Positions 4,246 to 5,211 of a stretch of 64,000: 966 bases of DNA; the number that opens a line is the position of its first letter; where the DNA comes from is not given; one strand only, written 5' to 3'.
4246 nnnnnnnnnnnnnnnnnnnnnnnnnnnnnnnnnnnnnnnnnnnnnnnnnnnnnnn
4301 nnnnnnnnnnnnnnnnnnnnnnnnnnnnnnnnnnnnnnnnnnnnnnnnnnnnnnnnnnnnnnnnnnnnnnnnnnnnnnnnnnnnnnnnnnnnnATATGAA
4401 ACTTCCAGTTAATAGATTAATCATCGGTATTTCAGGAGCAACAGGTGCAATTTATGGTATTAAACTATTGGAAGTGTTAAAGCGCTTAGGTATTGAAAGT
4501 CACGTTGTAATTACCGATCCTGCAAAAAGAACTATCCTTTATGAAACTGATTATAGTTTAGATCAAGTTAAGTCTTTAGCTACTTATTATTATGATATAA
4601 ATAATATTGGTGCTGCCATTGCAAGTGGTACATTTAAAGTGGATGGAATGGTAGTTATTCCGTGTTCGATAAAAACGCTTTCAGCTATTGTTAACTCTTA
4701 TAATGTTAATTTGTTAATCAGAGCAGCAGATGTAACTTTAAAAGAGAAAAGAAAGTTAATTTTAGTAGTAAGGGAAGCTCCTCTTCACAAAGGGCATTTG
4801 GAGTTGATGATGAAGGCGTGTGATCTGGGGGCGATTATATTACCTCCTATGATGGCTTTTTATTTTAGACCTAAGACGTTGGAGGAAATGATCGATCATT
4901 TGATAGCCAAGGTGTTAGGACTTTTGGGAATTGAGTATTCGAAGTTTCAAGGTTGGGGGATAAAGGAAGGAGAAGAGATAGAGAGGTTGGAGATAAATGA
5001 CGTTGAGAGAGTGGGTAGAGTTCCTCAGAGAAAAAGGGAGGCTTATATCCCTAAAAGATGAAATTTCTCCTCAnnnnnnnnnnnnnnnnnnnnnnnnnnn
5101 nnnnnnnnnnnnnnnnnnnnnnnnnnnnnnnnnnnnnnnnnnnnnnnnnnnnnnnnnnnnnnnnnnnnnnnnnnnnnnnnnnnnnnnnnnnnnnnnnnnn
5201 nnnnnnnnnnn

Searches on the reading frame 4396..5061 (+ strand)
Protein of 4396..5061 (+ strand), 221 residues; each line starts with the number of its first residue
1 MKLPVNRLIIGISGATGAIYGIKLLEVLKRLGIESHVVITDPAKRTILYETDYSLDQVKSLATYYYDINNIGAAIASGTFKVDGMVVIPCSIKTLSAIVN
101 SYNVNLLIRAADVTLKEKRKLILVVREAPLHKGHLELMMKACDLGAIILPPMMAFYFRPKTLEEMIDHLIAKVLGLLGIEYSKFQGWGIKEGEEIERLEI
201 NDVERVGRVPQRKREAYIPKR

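Call 3: search_protein_families(library=pfam, proteins=[window:4396-5061:+], max_evalue=0.01)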
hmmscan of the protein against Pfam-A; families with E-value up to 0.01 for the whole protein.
window:4396-5061:+ (221 aa): 1 family
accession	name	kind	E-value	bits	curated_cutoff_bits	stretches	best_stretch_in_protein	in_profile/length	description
PF02441.25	Flavoprotein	-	2.6e-40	138.1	22.7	1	7-174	2-159/162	Flavoprotein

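Call 4: search_protein_families(library=ncbifam, proteins=[window:4396-5061:+], max_evalue=0.01)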
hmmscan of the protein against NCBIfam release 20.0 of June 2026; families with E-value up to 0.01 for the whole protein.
window:4396-5061:+ (221 aa): 8 families
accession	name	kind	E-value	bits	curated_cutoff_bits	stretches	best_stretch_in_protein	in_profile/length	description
TIGR00421.1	ubiX_pad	subfamily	1.5e-72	243.1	108.9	1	7-187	1-181/181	UbiX family flavin prenyltransferase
NF004685.0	PRK06029.1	subfamily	1.9e-72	243.3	188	1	6-188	2-185/187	UbiX family flavin prenyltransferase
NF041206.1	VdcB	exception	5.1e-69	231.6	290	1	7-187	1-182/184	non-oxidative hydroxyarylic acid decarboxylases subunit B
NF041218.1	BagM_FevK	exception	7e-56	189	420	1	7-187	2-183/215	bagremycin/ferroverdin biosynthesis UbiX family decarboxylase BagM/FevK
TIGR00521.1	coaBC_dfp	equivalog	0.00012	21.3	219.7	1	7-106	5-104/392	bifunctional phosphopantothenoylcysteine decarboxylase/phosphopantothenate--cysteine ligase CoaBC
TIGR02852.1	spore_dpaB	equivalog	0.00022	20.6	229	1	25-126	21-124/187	dipicolinate synthase subunit B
TIGR00125.1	cyt_tran_rel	domain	0.0011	19.2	27.7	0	129-146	10-27/65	adenylyltransferase/cytidyltransferase family protein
NF006161.0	PRK08305.1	equivalog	0.0085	15.7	156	1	25-125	26-128/196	dipicolinate synthase subunit B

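Call 27: search_solved_structures(query=window:4396-5061:+, show_alignments=5, max_evalue=1e-10)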
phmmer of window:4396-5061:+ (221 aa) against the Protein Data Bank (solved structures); distinct sequences matched with E-value up to 1e-10: 15.
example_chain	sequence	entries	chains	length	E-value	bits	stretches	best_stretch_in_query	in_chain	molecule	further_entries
6m8t_A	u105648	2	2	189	3e-54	187.6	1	7-188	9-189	Flavin prenyltransferase UbiX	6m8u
6qlg_C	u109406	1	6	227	4.4e-51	177.2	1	6-188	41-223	Flavin prenyltransferase PAD1, mitochondrial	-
6m8v_A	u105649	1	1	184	2.7e-50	174.6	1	7-188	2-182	Flavin prenyltransferase UbiX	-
1sbz_A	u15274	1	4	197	2.9e-45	158.2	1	7-187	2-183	Probable aromatic acid decarboxylase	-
7km2_L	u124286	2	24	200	8.1e-38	133.9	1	6-187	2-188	Flavin prenyltransferase UbiX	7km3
2ejb_A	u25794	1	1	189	2e-35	126.1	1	7-187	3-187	Probable aromatic acid decarboxylase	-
6qlk_A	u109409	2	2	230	3.2e-35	125.4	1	6-189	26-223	Flavin prenyltransferase UbiX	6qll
3zqu_A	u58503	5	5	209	4e-34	121.8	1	6-189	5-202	PROBABLE AROMATIC ACID DECARBOXYLASE | UbiX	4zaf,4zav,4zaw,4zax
6qli_A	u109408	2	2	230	4.3e-34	121.7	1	6-189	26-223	Flavin prenyltransferase UbiX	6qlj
6qlh_A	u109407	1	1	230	5.9e-34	121.3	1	6-189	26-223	Flavin prenyltransferase UbiX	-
4zag_A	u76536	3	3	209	1e-33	120.5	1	6-189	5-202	Probable aromatic acid decarboxylase | UbiX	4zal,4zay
4zan_A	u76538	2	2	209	1.5e-33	120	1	6-189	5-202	UbiX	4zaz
6qlv_A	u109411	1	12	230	1e-32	117.3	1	6-182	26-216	Flavin prenyltransferase UbiX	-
4rhe_A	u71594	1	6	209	1.8e-25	93.6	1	7-189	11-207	3-octaprenyl-4-hydroxybenzoate carboxy-lyase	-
4rhf_A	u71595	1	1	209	2.6e-25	93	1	7-189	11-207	3-octaprenyl-4-hydroxybenzoate carboxy-lyase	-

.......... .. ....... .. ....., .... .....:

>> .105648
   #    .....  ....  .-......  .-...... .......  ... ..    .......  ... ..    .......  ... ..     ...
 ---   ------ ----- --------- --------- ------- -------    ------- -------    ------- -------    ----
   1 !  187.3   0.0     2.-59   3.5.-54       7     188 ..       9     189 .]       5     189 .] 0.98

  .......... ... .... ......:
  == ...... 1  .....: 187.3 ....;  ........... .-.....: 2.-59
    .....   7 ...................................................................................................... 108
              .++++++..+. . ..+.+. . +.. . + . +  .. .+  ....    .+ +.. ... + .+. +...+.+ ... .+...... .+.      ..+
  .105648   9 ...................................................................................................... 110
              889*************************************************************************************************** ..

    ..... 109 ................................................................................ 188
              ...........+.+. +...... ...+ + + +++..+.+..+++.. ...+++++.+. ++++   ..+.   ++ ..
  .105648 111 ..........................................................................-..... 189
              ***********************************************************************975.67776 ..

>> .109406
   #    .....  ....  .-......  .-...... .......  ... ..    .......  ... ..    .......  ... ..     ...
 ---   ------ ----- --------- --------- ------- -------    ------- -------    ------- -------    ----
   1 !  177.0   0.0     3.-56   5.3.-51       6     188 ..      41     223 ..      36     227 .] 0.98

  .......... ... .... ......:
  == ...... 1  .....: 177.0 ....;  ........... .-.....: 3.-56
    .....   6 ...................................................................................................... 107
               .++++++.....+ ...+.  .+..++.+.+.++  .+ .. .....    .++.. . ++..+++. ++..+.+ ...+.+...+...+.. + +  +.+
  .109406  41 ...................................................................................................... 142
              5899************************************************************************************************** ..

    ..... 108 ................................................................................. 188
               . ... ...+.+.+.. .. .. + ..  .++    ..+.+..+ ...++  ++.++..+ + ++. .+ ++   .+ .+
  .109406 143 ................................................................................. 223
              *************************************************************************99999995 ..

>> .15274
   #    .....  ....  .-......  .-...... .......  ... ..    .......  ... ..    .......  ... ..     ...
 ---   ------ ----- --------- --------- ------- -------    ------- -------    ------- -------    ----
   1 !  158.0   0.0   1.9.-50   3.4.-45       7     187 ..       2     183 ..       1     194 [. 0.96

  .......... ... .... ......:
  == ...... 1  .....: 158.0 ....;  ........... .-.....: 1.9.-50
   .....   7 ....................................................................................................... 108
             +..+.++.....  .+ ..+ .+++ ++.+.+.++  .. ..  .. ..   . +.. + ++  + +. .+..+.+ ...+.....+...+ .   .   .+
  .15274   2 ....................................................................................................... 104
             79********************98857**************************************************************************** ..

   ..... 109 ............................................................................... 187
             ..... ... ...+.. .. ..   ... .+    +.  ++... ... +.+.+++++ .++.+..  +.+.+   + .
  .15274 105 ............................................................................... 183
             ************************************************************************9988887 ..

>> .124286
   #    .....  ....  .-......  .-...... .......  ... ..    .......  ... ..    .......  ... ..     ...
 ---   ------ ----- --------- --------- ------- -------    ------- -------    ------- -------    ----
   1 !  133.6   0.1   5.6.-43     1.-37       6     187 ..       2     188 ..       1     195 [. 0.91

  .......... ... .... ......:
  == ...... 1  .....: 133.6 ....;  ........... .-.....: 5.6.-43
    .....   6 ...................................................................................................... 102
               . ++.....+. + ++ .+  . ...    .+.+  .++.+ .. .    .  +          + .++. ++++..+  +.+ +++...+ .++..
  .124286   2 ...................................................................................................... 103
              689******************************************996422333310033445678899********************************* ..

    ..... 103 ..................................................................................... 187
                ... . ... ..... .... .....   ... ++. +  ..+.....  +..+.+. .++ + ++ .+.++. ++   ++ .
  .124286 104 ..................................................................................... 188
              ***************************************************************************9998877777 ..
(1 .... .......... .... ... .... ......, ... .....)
